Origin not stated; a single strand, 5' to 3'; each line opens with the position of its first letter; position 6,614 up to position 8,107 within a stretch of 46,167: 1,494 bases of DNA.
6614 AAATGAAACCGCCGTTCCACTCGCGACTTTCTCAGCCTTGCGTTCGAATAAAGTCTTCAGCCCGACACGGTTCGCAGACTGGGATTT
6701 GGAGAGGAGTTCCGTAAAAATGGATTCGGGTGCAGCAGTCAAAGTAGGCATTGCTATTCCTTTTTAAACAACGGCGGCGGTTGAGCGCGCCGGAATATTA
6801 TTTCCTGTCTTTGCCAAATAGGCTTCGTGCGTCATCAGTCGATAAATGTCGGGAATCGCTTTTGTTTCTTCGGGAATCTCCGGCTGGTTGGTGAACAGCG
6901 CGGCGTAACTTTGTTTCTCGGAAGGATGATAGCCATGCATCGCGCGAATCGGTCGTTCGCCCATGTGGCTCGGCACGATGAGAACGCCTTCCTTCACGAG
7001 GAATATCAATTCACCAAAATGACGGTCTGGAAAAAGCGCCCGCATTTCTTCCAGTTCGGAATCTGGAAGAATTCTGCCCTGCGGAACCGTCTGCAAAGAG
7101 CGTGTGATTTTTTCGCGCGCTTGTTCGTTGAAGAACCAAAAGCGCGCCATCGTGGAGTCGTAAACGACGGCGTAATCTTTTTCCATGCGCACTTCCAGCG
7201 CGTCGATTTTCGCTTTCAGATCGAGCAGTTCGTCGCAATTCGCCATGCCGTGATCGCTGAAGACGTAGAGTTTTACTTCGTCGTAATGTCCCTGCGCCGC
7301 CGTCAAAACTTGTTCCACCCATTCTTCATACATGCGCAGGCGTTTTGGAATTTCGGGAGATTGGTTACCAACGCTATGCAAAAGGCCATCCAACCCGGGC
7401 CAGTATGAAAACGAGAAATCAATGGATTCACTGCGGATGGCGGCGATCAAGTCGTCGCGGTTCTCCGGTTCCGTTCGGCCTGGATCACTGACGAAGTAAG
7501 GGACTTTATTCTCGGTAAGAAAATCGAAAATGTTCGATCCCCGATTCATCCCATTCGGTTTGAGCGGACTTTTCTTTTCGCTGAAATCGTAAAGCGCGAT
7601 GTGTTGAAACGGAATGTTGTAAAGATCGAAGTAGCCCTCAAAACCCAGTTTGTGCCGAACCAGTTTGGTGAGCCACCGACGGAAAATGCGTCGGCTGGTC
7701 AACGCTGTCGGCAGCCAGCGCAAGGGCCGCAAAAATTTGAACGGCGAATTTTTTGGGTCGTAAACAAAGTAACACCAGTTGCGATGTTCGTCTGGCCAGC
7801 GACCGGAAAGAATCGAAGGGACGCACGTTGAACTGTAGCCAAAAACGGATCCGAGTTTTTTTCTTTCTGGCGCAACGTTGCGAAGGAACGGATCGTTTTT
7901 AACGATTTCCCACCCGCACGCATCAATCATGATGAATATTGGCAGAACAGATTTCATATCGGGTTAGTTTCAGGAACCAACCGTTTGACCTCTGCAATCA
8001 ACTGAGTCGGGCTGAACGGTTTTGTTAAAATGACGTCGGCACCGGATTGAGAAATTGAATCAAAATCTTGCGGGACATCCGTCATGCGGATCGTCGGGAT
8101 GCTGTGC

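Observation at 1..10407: Nine translationally coupled genes link a partner-switching module to an NRPS-like aminoacyl loader inside a glycan assembly/export cassette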

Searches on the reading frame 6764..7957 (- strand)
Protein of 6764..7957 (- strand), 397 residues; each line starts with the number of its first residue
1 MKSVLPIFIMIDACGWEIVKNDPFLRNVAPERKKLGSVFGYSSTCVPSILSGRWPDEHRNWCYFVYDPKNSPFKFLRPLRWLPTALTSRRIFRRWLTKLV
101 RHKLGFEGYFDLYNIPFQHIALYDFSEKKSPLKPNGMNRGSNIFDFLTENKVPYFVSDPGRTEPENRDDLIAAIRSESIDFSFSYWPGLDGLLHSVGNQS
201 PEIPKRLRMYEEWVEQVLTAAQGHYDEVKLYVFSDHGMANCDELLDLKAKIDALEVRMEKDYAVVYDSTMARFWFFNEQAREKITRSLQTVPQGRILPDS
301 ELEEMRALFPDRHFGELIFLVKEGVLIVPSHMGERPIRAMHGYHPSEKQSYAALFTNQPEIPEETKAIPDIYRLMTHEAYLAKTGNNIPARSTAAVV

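Call 5: search_protein_families(library=pfam, proteins=[window:6764-7957:-], max_evalue=0.01)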
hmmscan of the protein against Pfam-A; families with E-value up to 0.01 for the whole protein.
window:6764-7957:- (397 aa): 1 family
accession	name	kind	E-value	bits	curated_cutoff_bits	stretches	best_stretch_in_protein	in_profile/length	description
PF01663.27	Phosphodiest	-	1.4e-15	58.1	23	1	41-343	43-341/342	Type I phosphodiesterase / nucleotide pyrophosphatase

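Call 9: search_protein_families(library=ncbifam, proteins=[window:6764-7957:-], max_evalue=0.01)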
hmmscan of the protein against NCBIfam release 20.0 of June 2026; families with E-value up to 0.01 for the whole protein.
window:6764-7957:- (397 aa): 0 families

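Call 30: find_homologous_proteins(query=window:6764-7957:-, max_evalue=0.00001)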
Query window:6764-7957:- (397 aa): 4364 proteins with E <= 0.00001 among 6054 candidates; the best 120 are listed.
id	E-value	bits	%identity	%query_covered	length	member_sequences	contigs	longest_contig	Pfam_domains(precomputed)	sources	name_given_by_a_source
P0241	1.4e-275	932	100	100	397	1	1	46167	PF01663.28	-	-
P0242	5.3e-231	785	83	100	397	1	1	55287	PF01663.28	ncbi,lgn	-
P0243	1.4e-229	780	83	100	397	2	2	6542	PF01663.28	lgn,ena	-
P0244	8.0e-227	771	82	100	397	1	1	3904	PF01663.28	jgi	jgi:hypothetical protein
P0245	5.6e-226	768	82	100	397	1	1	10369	PF01663.28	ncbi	ncbi:MAG: alkaline phosphatase family protein [Verrucomicrobiota bacterium]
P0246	6.2e-226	768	82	99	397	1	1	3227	PF01663.28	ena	-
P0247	4.1e-225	765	82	97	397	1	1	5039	PF01663.28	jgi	jgi:predicted AlkP superfamily pyrophosphatase or phosphodiesterase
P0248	5.1e-224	762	79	100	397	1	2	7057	PF01663.28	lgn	-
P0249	1.8e-222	757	83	96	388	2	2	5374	PF01663.28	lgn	-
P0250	1.7e-219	747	81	98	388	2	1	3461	PF01663.28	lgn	-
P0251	1.1e-217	741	80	99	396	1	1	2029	PF01663.28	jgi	jgi:hypothetical protein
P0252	4.9e-216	735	77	100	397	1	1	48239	PF01663.28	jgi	jgi:hypothetical protein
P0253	7.8e-216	735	78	97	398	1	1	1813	PF01663.28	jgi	jgi:predicted AlkP superfamily pyrophosphatase or phosphodiesterase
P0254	1.1e-214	731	78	97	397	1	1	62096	PF01663.28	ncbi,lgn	-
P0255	5.7e-213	725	76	100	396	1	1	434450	PF01663.28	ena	-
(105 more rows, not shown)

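Call 31: search_solved_structures(query=window:6764-7957:-, max_evalue=1, show_alignments=2)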
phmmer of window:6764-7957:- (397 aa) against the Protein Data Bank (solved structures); distinct sequences matched with E-value up to 1: 5.
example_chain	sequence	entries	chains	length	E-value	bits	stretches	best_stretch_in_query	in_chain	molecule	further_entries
5tcd_A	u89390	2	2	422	0.059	15.6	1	165-243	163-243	Ectonucleotide pyrophosphatase/phosphodiesterase family member 7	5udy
5veo_A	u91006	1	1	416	0.07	15.3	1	176-270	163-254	Ectonucleotide pyrophosphatase/phosphodiesterase family member 5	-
5ven_A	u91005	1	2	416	0.073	15.3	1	176-270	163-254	Ectonucleotide pyrophosphatase/phosphodiesterase family member 5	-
5vem_A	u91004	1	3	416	0.19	13.9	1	176-267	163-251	Ectonucleotide pyrophosphatase/phosphodiesterase family member 5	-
4lqy_A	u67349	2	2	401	0.53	12.4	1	178-252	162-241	Bis(5'-adenosyl)-triphosphatase ENPP4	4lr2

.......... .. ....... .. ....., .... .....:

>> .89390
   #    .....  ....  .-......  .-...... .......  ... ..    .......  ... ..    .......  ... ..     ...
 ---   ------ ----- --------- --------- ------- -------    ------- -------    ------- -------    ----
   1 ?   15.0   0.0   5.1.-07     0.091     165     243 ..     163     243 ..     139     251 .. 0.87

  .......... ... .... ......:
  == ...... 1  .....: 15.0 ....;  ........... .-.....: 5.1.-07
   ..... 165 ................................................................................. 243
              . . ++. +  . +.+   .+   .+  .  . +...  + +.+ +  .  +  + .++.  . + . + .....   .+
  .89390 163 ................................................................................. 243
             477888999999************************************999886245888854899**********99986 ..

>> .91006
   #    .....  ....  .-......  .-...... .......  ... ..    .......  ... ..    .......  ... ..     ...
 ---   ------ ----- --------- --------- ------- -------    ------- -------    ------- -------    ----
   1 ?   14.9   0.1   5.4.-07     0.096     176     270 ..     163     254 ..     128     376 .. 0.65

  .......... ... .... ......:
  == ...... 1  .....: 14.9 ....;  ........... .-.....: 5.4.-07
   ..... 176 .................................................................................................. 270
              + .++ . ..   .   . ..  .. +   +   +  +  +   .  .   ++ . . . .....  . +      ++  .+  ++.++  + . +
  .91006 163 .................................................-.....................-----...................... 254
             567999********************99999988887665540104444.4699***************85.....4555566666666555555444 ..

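Call 45: predict_structure(alignment_id=A3)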
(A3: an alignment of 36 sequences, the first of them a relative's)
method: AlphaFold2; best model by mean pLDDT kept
length: 397 residues; sequences in the alignment: 36
mean_pLDDT: 86.7   pTM: 0.85
mean pLDDT of the five models: 86.7, 85.5, 83.5, 81.8, 80.4
residues with pLDDT >= 90: 209; 70-90: 145; 50-70: 35; < 50: 8
segments of 3 or more residues with pLDDT < 50: 391-397
pLDDT, mean of each block of 10 residues (from residue 1): 96 90 95 86 81 89 81 81 73 77 64 67 74 87 97 93 96 97 94 89 96 98 97 90 89 93 88 95 97 92 88 91 83 71 65 95 94 97 84 45
secondary structure, 60 per line:
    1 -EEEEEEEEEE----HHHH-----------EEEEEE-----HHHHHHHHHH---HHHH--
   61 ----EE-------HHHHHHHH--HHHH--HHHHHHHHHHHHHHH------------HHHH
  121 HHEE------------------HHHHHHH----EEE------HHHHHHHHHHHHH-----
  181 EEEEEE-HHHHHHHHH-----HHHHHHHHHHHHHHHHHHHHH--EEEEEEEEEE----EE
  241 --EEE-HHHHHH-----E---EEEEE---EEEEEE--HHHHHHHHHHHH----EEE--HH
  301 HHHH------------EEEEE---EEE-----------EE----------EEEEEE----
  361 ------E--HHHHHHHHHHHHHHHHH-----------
elements in order: E2-11 H16-19 E31-36 H42-51 H55-58 H74-81 H84-87 H90-104 H117-122 H143-149 E154-156 H163-175 E181-186 H188-196 H202-222 E225-234 E243-245 H247-252 E262-266 E270-275 H278-289 E294-296 H299-304 E317-321 E325-327 E351-356 H370-386

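Call 47: find_related_loci(query=A3, collection=genome_contigs, flank=10000)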
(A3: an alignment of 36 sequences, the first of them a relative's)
Query A3 (397 aa) in genome_contigs; peptide patterns used: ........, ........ (x = any residue, [..] = any of these).
560 stretches matched a pattern; 540 encode a relative of the query (tblastn E <= 1e-3); the best 80 are kept; 80 distinct loci.
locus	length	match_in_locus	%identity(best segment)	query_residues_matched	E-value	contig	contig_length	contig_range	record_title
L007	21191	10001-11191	83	1-397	0e+0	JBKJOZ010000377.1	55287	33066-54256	MAG: Limisphaerales bacterium isolate ant_bin.438 k117_3955264, whole genome shotgun sequence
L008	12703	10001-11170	83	1-390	0e+0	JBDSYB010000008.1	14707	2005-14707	MAG: Verrucomicrobiota bacterium isolate cluster1_bin.665 k127_6991414, whole genome shotgun sequence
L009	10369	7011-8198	82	1-396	0e+0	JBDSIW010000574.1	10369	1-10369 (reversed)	MAG: Verrucomicrobiota bacterium isolate cluster1_bin.308 k127_15339222, whole genome shotgun sequence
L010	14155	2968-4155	82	1-397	0e+0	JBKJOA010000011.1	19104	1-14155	MAG: Limisphaerales bacterium isolate ant_bin.391 k117_5763344, whole genome shotgun sequence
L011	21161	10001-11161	78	1-387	0e+0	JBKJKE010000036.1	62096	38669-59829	MAG: Limisphaerales bacterium isolate ant_bin.228 k117_5201437, whole genome shotgun sequence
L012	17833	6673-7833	78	1-387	0e+0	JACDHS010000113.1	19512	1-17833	MAG: Verrucomicrobia bacterium isolate MGR_bin444 SD2911_NODE_439_length_19512_cov_2.319990, whole genome shotgun sequen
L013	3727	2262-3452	74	1-397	0e+0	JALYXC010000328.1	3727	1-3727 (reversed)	MAG: Verrucomicrobiota bacterium isolate KAP bin3 SD1490-92_k127_667315, whole genome shotgun sequence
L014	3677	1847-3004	75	1-386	0e+0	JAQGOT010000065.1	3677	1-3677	MAG: Pedosphaera sp. isolate RYN_620 scaffold_2169417, whole genome shotgun sequence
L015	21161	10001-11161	74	1-387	0e+0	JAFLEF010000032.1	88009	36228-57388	MAG: Verrucomicrobia bacterium isolate UWPOB_VERRUCO2 gnl_X_LHIKMICD_32, whole genome shotgun sequence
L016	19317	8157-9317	73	1-387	0e+0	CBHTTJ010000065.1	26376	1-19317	MAG TPA_asm: uncultured bacterium isolate ERR14722427_binner23_Refined_58 genome assembly, contig: ERZ27336822.822, whol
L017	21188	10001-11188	72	1-397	0e+0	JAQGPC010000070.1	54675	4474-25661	MAG: Pedosphaera sp. isolate RYN_629 scaffold_436579, whole genome shotgun sequence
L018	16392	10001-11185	72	1-395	0e+0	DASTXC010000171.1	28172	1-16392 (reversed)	MAG TPA_asm: Verrucomicrobiia bacterium isolate SMAG_U2404 k141_1151569, whole genome shotgun sequence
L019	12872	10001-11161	74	1-387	0e+0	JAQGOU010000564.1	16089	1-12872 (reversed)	MAG: Verrucomicrobiales bacterium isolate RYN_621 scaffold_4658121, whole genome shotgun sequence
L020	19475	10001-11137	75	1-379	0e+0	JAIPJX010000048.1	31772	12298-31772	MAG: Verrucomicrobia bacterium isolate Tobar12.5m-G45 Tobar12-5m-C970, whole genome shotgun sequence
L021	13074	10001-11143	75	1-381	0e+0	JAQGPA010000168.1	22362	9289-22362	MAG: Pedosphaera sp. isolate RYN_627 scaffold_1609597, whole genome shotgun sequence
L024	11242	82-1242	72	1-387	0e+0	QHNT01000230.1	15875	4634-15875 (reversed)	MAG: Verrucomicrobia bacterium isolate AV7 14_0929_05_30cm_scaffold_9548_curated, whole genome shotgun sequence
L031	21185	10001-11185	71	1-394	0e+0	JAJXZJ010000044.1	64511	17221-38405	MAG: bacterium isolate BP7.bin47 NODE_530_length_64511_cov_3.030675, whole genome shotgun sequence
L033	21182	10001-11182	72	1-396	0e+0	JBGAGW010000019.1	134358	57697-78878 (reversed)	MAG: Limisphaerales bacterium isolate MAG_MBR_H125.2 MBRH125-2_opera_contig_730, whole genome shotgun sequence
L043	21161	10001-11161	72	1-387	0e+0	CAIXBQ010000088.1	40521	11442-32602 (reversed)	MAG: uncultured Verrucomicrobia subdivision 3 bacterium isolate MJ-2014_bin-0712 genome assembly, contig: bin-0712:088/1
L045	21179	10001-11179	70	1-394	0e+0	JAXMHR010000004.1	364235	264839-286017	MAG: Verrucomicrobiota bacterium isolate STL-VER9 C2.24.fa-4, whole genome shotgun sequence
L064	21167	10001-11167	69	1-389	0e+0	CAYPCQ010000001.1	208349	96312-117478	MAG TPA_asm: uncultured Verrucomicrobiota bacterium isolate SRP272421_co1_717 genome assembly, contig: NODE_26_length_20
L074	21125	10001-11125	73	1-375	0e+0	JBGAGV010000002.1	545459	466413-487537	MAG: Chthoniobacteraceae bacterium isolate MAG_MBR_H125.92 MBRH125-92_opera_contig_96, whole genome shotgun sequence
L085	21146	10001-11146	71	1-383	0e+0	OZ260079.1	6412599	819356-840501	MAG: Phragmitibacter sp. isolate NI281-mx-bin07 genome assembly, chromosome: 1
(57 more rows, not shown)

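Call 49: fold_search(model_id=the predicted structure, library=pdb)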
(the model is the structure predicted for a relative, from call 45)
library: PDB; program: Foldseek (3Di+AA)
matches with E <= 10: 702; with E <= 0.001: 235
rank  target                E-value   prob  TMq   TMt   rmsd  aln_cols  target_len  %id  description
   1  5egh_B                3.6e-18  1.00  0.62  0.62   5.9       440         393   15  Structure of ENPP6, a choline-specific glycerophosphodiester-phosphodiesterase in complex with phosphocholine (released 2016-03-09)
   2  5ege_A                1.3e-17  1.00  0.62  0.62   5.7       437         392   16  Structure of ENPP6, a choline-specific glycerophosphodiester-phosphodiesterase (released 2016-03-09)
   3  5vem_C                2.3e-16  1.00  0.63  0.67   5.7       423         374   13  Human ectonucleotide pyrophosphatase / phosphodiesterase 5 (ENPP5, NPP5) (released 2017-09-20)
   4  5ven_A                3.7e-16  1.00  0.63  0.65   5.8       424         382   14  Murine ectonucleotide pyrophosphatase / phosphodiesterase 5 (ENPP5, NPP5) (released 2017-09-20)
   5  5ven_B                4.2e-16  1.00  0.63  0.67   5.8       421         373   15  Murine ectonucleotide pyrophosphatase / phosphodiesterase 5 (ENPP5, NPP5) (released 2017-09-20)
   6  7mw8_A                4.7e-16  1.00  0.66  0.69   4.4       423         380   15  Crystal Structure Analysis of Xac Nucleotide Pyrophosphatase/Phosphodiesterase (released 2022-05-18)
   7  5veo_A                7.6e-16  1.00  0.61  0.64   6.2       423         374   14  Murine ectonucleotide pyrophosphatase / phosphodiesterase 5 (ENPP5, NPP5), inactive (T72A), in complex with AMP (released 2017-09-20)
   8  5vem_A                8.1e-16  1.00  0.64  0.66   5.7       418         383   14  Human ectonucleotide pyrophosphatase / phosphodiesterase 5 (ENPP5, NPP5) (released 2017-09-20)
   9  7n1s_A                1.5e-15  1.00  0.66  0.69   4.5       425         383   14  Crystal Structure Analysis of Xac Nucleotide Pyrophosphatase/Phosphodiesterase (released 2022-06-01)
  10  7n1s_B                1.6e-15  1.00  0.64  0.66   6.7       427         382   15  Crystal Structure Analysis of Xac Nucleotide Pyrophosphatase/Phosphodiesterase (released 2022-06-01)
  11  7mw8_B                1.8e-15  1.00  0.65  0.67   5.8       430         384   14  Crystal Structure Analysis of Xac Nucleotide Pyrophosphatase/Phosphodiesterase (released 2022-05-18)
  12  7mw8_D                2.3e-15  1.00  0.66  0.68   5.7       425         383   14  Crystal Structure Analysis of Xac Nucleotide Pyrophosphatase/Phosphodiesterase (released 2022-05-18)
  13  4lqy_A                2.6e-15  1.00  0.65  0.67   5.4       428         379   14  Crystal Structure of Human ENPP4 with AMP (released 2013-12-18)
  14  6f30_B                4.2e-15  1.00  0.61  0.36   5.9       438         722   15  Crystal structure of ectonucleotide phosphodiesterase/pyrophosphatase-3 (NPP3) in complex with UDPGlcNAc (released 2018-08-01)
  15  6f30_A                6.8e-15  1.00  0.62  0.36   5.8       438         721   15  Crystal structure of ectonucleotide phosphodiesterase/pyrophosphatase-3 (NPP3) in complex with UDPGlcNAc (released 2018-08-01)
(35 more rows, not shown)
